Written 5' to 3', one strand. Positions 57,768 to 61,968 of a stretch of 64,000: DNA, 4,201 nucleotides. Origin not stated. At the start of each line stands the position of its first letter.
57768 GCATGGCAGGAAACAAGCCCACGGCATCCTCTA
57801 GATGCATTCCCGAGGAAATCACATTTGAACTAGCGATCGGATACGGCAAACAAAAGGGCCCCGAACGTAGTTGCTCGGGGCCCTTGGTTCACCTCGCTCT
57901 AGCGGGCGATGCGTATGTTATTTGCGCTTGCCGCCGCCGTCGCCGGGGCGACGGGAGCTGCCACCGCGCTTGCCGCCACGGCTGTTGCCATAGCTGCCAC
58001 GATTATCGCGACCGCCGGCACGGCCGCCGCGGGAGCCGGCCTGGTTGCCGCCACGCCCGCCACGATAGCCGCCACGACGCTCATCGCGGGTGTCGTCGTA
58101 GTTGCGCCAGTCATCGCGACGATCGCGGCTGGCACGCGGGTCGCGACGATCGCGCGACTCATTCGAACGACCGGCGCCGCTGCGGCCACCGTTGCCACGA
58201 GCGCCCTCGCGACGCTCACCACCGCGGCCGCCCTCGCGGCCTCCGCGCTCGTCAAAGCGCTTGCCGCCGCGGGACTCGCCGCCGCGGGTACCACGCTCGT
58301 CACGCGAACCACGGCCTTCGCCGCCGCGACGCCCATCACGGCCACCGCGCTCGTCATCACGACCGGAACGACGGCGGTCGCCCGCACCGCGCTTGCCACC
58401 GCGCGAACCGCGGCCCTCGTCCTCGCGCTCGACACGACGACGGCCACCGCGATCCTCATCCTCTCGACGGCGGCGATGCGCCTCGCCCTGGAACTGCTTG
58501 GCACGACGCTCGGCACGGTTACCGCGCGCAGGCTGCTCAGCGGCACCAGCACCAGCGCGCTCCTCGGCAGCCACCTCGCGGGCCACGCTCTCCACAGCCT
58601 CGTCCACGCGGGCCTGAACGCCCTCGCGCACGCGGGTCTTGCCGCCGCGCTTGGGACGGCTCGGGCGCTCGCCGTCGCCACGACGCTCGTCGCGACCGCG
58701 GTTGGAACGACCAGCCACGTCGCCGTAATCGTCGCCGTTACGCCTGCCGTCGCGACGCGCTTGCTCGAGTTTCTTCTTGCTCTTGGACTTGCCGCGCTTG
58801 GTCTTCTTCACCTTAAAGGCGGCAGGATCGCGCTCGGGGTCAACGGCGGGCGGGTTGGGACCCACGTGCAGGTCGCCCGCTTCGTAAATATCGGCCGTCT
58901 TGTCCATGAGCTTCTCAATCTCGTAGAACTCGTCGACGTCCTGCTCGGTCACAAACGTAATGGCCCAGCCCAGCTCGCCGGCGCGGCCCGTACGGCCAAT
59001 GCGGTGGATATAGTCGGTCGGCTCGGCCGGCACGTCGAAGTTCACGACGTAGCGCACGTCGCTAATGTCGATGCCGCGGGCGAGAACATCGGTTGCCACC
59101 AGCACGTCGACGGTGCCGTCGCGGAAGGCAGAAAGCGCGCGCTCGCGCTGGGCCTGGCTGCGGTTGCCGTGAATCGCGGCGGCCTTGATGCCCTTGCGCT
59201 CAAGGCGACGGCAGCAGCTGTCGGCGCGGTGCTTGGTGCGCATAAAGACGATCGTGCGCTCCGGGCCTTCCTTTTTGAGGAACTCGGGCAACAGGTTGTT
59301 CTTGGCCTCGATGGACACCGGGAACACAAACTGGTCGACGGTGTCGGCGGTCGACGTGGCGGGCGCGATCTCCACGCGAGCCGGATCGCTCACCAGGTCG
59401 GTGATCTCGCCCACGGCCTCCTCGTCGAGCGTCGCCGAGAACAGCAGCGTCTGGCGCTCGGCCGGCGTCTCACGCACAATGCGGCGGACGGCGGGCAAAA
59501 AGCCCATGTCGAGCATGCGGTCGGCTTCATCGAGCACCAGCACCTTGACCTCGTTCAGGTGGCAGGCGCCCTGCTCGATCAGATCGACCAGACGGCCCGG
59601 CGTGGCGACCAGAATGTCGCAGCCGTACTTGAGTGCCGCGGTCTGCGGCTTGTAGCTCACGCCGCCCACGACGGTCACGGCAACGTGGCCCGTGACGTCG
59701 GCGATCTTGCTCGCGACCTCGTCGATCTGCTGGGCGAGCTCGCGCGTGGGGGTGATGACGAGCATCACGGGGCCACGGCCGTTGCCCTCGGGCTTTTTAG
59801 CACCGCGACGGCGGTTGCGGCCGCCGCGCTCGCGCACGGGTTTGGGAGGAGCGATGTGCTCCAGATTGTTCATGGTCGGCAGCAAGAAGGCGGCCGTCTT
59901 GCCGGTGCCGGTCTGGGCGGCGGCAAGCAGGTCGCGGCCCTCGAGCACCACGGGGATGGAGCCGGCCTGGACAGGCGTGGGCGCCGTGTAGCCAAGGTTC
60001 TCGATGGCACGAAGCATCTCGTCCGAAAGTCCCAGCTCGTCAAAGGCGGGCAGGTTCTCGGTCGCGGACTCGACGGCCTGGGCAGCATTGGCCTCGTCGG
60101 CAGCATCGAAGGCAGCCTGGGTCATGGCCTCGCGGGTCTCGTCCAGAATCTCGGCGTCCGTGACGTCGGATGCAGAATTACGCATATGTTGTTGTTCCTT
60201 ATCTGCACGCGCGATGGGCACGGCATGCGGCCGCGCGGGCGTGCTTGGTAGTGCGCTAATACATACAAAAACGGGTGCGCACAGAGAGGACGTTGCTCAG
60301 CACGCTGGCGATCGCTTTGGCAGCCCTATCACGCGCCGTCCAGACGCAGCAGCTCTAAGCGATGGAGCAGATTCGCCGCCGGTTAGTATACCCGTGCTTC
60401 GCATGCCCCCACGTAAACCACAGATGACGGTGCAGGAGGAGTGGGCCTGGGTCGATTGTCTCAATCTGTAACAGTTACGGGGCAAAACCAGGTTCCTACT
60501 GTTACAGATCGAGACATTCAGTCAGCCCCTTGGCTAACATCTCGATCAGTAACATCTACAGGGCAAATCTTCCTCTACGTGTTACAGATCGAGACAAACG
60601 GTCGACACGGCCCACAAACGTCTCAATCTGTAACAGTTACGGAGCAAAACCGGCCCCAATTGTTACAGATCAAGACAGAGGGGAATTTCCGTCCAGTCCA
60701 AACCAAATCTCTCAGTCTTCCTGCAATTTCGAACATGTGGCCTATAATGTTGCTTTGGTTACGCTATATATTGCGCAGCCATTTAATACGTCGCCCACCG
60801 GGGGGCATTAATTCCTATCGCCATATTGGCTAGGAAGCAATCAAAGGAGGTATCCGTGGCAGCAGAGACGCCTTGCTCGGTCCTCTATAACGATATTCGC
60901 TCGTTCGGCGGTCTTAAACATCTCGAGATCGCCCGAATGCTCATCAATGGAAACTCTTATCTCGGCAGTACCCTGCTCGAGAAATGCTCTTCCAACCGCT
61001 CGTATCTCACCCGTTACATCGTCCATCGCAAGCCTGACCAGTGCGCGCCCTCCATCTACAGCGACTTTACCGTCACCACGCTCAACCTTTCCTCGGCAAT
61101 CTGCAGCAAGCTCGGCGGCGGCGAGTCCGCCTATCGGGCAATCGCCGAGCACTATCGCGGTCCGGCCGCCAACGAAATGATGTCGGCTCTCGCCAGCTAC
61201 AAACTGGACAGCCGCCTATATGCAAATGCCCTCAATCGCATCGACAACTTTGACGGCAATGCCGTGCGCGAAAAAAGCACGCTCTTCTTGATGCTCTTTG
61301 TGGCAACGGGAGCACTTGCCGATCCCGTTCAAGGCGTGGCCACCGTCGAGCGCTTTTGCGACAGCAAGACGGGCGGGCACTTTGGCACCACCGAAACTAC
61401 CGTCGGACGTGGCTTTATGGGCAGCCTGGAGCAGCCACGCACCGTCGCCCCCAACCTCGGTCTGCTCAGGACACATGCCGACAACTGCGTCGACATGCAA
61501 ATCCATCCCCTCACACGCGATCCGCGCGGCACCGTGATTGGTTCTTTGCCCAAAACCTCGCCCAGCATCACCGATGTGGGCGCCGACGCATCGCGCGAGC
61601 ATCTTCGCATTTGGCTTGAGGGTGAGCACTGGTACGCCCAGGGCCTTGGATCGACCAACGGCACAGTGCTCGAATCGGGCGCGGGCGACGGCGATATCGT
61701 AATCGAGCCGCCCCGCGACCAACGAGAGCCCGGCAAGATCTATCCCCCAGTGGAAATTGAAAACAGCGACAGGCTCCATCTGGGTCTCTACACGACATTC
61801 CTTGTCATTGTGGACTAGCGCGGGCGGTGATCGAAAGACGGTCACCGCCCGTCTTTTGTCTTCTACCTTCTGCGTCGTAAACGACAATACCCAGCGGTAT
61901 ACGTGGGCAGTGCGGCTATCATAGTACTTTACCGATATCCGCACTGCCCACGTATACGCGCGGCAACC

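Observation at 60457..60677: Array of five inverted and direct copies of a 17-mer (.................) between the DEAD-box helicase and FHA genes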

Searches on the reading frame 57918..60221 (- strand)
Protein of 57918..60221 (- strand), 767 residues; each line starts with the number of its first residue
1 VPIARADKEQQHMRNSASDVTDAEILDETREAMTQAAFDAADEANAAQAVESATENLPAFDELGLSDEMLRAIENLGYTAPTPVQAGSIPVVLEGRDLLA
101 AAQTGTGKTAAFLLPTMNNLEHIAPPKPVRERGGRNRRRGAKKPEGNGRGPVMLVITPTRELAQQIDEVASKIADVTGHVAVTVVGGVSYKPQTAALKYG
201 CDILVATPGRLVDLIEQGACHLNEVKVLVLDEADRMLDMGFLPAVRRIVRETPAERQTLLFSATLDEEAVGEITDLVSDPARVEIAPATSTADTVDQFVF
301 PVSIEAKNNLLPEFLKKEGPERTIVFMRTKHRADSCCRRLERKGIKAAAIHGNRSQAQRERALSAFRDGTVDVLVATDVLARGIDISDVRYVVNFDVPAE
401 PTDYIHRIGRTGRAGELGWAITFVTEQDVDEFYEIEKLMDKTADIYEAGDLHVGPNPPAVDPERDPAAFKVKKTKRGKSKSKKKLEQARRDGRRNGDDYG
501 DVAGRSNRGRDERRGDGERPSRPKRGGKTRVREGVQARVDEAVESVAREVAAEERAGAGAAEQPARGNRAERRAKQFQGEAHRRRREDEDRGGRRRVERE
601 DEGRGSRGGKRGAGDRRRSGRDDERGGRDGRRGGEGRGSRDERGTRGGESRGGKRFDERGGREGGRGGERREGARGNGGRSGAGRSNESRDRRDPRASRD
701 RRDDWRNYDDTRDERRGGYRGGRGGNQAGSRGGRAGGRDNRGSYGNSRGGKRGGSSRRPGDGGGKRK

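Call 8: search_protein_families(library=pfam, proteins=[window:57918-60221:-])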
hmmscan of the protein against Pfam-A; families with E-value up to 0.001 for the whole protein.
window:57918-60221:- (767 aa): 2 families
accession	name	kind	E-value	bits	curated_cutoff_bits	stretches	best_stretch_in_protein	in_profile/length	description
PF00270.35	DEAD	-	1.5e-46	158.6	26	1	82-268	1-162/167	DEAD/DEAH box helicase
PF00271.37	Helicase_C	-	2e-34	118.6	23.5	1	307-415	2-110/110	Helicase conserved C-terminal domain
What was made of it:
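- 57918..60221 (-): Left neighbour: DEAD-box helicase gene. Its start lies 236 bp from the array. It is context, not part of the element. Pfam DEAD 1.5e-46 and Helicase_C 2e-34 (call 8).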

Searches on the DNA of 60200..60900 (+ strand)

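Call 10: search_rna_families(source=window, start=60200, end=60900, threshold=evalue, max_evalue=10)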
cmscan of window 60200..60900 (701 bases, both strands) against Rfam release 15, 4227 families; matches with E-value up to 10: 5.
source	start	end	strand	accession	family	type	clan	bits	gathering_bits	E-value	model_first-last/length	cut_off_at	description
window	60453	60520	-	RF03769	mir-3913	Gene; miRNA;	-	22.7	100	0.069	1-100/100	no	mir-3913 microRNA precursor family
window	60451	60520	-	RF03758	mir-2756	Gene; miRNA;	-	21.7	61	0.048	1-78/78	no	mir-2756 microRNA precursor family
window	60453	60520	+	RF03769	mir-3913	Gene; miRNA;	-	19.4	100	0.54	1-100/100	no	mir-3913 microRNA precursor family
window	60453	60522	+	RF03758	mir-2756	Gene; miRNA;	-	16.9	61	1.3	1-78/78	no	mir-2756 microRNA precursor family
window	60576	60639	-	RF03769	mir-3913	Gene; miRNA;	-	15.5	100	5.7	1-100/100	no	mir-3913 microRNA precursor family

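Call 64: search_dna_similar(query=window:60440-60700:+, collection=plasmids, mode=distant, max_rows=10, max_evalue=0.001)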
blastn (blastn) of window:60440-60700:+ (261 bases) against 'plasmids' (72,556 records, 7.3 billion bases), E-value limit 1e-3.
Records with a match: 1; places in all: 18; records where one place covers at least 80% of the query: 1.
Best place of each record, by identity: 60-80% 1.
By first word of the organism name: Collinsella 1.
By predicted mobility (MOB-suite, as given by PLSDB): non-mobilizable 1.
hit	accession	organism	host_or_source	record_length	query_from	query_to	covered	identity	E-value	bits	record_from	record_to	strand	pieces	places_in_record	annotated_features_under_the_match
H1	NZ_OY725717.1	Collinsella aerofaciens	-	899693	17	238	85%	71.7%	9e-19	101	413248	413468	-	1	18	none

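Call 65: search_dna_similar(query=window:60440-60700:+, collection=phages, mode=distant, max_rows=10, max_evalue=0.001)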
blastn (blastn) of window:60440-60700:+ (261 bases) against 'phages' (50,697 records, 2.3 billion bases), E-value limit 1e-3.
No match.
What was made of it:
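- The array has no match in the phage collection (call 65).
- Tried and rejected: The array has no match (call 65).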

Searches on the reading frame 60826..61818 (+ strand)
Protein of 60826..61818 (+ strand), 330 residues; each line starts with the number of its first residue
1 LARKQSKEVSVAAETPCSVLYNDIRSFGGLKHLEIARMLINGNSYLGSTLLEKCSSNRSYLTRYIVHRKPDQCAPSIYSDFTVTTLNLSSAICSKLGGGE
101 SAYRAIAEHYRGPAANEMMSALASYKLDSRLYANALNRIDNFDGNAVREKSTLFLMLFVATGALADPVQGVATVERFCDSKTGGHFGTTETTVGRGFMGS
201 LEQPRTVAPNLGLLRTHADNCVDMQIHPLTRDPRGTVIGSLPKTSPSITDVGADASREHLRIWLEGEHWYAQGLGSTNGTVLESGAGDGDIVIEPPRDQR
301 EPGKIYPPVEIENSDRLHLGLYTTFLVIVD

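Call 8: search_protein_families(library=pfam, proteins=[window:60826-61818:+])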
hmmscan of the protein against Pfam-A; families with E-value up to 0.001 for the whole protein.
window:60826-61818:+ (330 aa): 1 family
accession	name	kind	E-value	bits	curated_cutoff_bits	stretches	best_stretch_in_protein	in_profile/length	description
PF00498.31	FHA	-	5.6e-06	27.1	20.7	1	237-288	2-47/67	FHA domain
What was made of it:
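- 60856..61818 (+): Right neighbour: FHA-domain protein gene (GTG start at 60856; 320 aa as in homologues). It is context, not part of the element. Pfam FHA 5.6e-06 (call 8).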

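Call 36: find_homologous_proteins(query=window:60826-61818:+, max_evalue=1e-10)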
Query window:60826-61818:+ (330 aa): 153 proteins with E <= 1e-10 among 4212 candidates; the best 120 are listed.
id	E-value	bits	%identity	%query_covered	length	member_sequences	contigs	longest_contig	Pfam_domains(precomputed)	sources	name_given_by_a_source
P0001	2.9e-210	715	98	97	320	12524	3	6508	PF00498.32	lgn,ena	-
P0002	2.2e-208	709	99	95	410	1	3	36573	PF00498.32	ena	-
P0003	2.0e-196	670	98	90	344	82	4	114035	-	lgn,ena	-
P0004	4.7e-196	668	98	90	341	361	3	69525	-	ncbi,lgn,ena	-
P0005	2.5e-194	663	92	95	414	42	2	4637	-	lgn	-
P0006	4.9e-193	658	90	97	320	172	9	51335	PF00498.32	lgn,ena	-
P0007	1.9e-191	653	89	97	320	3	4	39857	PF00498.32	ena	-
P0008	1.1e-190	651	88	97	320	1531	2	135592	PF00498.32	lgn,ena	-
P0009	1.5e-189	647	89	97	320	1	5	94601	PF00498.32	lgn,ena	-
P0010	2.1e-189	646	88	97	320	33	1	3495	PF00498.32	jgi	-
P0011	1.5e-187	640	88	97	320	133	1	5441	PF00498.32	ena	-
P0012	2.3e-187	640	87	97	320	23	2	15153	PF00498.32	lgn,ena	-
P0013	2.5e-185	633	86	97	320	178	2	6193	PF00498.32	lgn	-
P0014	1.1e-183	628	88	97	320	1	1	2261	PF00498.32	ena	-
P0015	2.6e-181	620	85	97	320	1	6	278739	PF00498.32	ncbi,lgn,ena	-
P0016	1.2e-180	618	85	97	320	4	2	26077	PF00498.32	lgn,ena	-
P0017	4.2e-176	603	80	100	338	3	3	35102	PF00498.32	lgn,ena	-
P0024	4.1e-134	465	75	90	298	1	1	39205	-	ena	-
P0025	1.4e-125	437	62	96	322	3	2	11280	PF00498.32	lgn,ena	-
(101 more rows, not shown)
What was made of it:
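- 60856..61818 (+): Homologues of 320 aa cover 97% of the 330-aa ORF (call 36).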

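Call 37: find_encoding_contigs(protein=P0015, flank=4000, max_places=2)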
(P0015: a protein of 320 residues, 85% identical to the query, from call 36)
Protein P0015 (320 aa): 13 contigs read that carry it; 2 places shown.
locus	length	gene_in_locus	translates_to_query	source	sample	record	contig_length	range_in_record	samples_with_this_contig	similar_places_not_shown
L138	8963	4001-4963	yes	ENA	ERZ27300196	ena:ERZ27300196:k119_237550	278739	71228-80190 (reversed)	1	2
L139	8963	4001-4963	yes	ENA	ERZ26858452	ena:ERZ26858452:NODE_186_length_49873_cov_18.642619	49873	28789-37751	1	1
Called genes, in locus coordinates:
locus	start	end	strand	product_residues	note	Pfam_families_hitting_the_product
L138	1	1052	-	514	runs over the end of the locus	-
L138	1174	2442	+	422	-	PF00069:Pkinase, PF07714:PK_Tyr_Ser-Thr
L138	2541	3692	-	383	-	-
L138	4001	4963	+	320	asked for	PF00498:FHA (weak)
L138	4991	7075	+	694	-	PF00069:Pkinase, PF07714:PK_Tyr_Ser-Thr, PF19789:DUF6273 (weak)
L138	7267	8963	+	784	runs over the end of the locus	PF00403:HMA, PF00122:E1-E2_ATPase, PF00702:Hydrolase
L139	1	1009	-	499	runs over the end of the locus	-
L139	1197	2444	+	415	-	PF00069:Pkinase, PF07714:PK_Tyr_Ser-Thr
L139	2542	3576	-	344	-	-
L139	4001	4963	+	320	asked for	PF00498:FHA (weak)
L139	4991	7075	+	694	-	PF00069:Pkinase, PF07714:PK_Tyr_Ser-Thr, PF19789:DUF6273 (weak)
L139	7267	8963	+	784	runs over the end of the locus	PF00403:HMA, PF00122:E1-E2_ATPase, PF00702:Hydrolase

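Call 38: find_encoding_contigs(protein=P0017, flank=4000, max_places=2)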
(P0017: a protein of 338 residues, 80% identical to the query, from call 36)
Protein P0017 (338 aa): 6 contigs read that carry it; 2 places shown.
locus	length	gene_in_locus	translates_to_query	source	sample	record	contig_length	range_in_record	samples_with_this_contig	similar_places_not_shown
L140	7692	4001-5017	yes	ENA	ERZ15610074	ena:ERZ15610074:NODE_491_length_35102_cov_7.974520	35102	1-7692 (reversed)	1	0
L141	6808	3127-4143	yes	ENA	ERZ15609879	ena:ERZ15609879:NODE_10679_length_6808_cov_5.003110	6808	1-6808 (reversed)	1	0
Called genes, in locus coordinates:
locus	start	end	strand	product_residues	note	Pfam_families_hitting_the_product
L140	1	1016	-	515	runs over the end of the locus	-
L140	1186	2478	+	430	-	PF00069:Pkinase, PF07714:PK_Tyr_Ser-Thr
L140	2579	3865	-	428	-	PF12773:DZR (weak), PF13240:Zn_Ribbon_1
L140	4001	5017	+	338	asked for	PF00498:FHA (weak)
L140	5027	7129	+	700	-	PF00069:Pkinase, PF07714:PK_Tyr_Ser-Thr (weak), PF19789:DUF6273 (weak)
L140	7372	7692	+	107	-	?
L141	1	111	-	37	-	?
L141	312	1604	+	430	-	PF00069:Pkinase, PF07714:PK_Tyr_Ser-Thr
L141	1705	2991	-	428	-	PF12773:DZR (weak), PF13240:Zn_Ribbon_1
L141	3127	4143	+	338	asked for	PF00498:FHA (weak)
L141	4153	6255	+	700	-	PF00069:Pkinase, PF07714:PK_Tyr_Ser-Thr (weak), PF19789:DUF6273 (weak)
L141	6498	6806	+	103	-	?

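Call 39: find_encoding_contigs(protein=P0024, flank=4000, max_places=2)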
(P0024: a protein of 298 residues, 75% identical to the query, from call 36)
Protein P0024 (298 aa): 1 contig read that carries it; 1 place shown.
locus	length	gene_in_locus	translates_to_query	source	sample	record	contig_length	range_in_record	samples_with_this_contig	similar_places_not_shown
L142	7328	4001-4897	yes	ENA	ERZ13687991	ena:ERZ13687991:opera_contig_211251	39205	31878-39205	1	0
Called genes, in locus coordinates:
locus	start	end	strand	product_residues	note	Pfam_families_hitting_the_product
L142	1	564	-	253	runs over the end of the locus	PF12838:Fer4_7 (faint), PF00037:Fer4 (faint), PF13187:Fer4_9 (weak), PF13237:Fer4_10 (faint)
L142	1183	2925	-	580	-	PF00270:DEAD, PF00271:Helicase_C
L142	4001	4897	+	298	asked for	-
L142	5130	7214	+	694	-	PF00069:Pkinase, PF07714:PK_Tyr_Ser-Thr (weak), PF19789:DUF6273 (weak)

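Call 40: find_encoding_contigs(protein=P0025, flank=4000, max_places=2)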
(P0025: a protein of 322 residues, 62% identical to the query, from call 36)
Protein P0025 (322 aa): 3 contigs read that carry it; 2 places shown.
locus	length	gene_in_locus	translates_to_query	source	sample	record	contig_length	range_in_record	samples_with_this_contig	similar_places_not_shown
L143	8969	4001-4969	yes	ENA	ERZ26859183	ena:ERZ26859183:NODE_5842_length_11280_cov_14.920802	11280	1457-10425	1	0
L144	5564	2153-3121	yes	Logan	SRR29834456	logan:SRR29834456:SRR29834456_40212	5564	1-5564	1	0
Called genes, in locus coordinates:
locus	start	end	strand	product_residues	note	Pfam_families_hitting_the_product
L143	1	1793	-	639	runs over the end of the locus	PF19789:DUF6273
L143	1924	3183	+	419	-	PF07714:PK_Tyr_Ser-Thr, PF00069:Pkinase, PF17667:Pkinase_fungal (weak)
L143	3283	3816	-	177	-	-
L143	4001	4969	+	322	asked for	PF00498:FHA (weak)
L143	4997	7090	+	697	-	PF00069:Pkinase, PF07714:PK_Tyr_Ser-Thr (weak), PF19789:DUF6273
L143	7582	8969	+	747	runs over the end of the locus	?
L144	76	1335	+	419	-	PF07714:PK_Tyr_Ser-Thr, PF00069:Pkinase, PF17667:Pkinase_fungal (weak)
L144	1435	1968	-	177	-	-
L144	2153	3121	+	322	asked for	PF00498:FHA (weak)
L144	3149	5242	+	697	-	PF00069:Pkinase, PF07714:PK_Tyr_Ser-Thr (weak), PF19789:DUF6273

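Call 42: find_encoding_contigs(protein=P0008, flank=3000, max_places=2)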
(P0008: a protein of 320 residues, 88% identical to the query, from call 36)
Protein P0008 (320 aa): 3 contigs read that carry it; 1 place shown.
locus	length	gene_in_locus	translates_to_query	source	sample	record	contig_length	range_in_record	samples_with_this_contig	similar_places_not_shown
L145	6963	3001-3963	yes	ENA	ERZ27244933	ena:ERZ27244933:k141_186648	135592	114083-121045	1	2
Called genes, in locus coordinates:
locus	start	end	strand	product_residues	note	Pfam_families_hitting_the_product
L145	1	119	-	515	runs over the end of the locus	-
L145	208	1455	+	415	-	PF00069:Pkinase, PF07714:PK_Tyr_Ser-Thr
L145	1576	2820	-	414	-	PF13240:Zn_Ribbon_1 (weak), PF13248:Zn_ribbon_3 (weak)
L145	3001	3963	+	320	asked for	PF00498:FHA (faint)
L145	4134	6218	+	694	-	PF00069:Pkinase, PF07714:PK_Tyr_Ser-Thr (weak), PF19789:DUF6273 (weak)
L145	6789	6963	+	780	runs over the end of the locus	PF00403:HMA, PF00122:E1-E2_ATPase, PF00702:Hydrolase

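Call 43: find_encoding_contigs(protein=P0006, flank=3000, max_places=3)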
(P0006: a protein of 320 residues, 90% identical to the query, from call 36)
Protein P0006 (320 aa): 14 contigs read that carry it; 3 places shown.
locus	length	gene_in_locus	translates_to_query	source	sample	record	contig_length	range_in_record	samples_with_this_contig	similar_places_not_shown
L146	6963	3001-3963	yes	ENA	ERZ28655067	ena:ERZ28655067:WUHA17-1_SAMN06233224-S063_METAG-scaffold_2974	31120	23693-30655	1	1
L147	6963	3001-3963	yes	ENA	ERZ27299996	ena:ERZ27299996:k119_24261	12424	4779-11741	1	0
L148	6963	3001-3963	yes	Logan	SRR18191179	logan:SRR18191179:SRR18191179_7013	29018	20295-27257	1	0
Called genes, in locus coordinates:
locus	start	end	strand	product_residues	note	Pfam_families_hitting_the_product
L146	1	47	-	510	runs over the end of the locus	-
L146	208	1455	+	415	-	PF00069:Pkinase, PF07714:PK_Tyr_Ser-Thr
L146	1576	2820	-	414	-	PF13240:Zn_Ribbon_1, PF13248:Zn_ribbon_3 (weak)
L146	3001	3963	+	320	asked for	PF00498:FHA (faint)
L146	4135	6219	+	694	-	PF00069:Pkinase, PF07714:PK_Tyr_Ser-Thr (weak), PF19789:DUF6273 (weak)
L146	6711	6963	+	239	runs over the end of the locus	?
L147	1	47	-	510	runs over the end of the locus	-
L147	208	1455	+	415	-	PF00069:Pkinase, PF07714:PK_Tyr_Ser-Thr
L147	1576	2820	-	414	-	PF13240:Zn_Ribbon_1, PF13248:Zn_ribbon_3 (weak)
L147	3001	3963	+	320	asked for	PF00498:FHA (faint)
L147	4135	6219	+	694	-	PF00069:Pkinase, PF07714:PK_Tyr_Ser-Thr (weak), PF19789:DUF6273 (weak)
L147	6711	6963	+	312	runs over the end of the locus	?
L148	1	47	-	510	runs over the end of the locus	-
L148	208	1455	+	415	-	PF00069:Pkinase, PF07714:PK_Tyr_Ser-Thr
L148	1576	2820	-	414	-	PF13240:Zn_Ribbon_1, PF13248:Zn_ribbon_3 (weak)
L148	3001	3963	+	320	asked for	PF00498:FHA (faint)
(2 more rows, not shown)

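Call 44: find_encoding_contigs(protein=P0016, flank=3000, max_places=2)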
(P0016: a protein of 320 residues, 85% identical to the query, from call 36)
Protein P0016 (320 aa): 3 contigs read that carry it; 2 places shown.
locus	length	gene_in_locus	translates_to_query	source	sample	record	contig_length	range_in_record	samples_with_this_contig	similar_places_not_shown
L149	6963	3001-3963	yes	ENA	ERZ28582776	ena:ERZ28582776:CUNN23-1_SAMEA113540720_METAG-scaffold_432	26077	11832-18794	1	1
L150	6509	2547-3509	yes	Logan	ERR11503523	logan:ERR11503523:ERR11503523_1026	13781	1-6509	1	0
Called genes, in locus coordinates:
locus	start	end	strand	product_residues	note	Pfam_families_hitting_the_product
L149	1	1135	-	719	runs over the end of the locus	PF00270:DEAD, PF00271:Helicase_C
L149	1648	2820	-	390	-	PF13240:Zn_Ribbon_1, PF13248:Zn_ribbon_3 (weak)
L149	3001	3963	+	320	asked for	PF00498:FHA (weak)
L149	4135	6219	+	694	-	PF00069:Pkinase, PF07714:PK_Tyr_Ser-Thr (weak), PF19789:DUF6273 (weak)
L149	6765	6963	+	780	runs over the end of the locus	PF00403:HMA, PF00122:E1-E2_ATPase, PF00702:Hydrolase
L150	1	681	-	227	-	?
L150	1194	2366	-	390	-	PF13240:Zn_Ribbon_1, PF13248:Zn_ribbon_3 (weak)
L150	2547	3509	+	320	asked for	PF00498:FHA (weak)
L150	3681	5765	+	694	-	PF00069:Pkinase, PF07714:PK_Tyr_Ser-Thr (weak), PF19789:DUF6273 (weak)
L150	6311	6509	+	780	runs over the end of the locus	PF00403:HMA, PF00122:E1-E2_ATPase, PF00702:Hydrolase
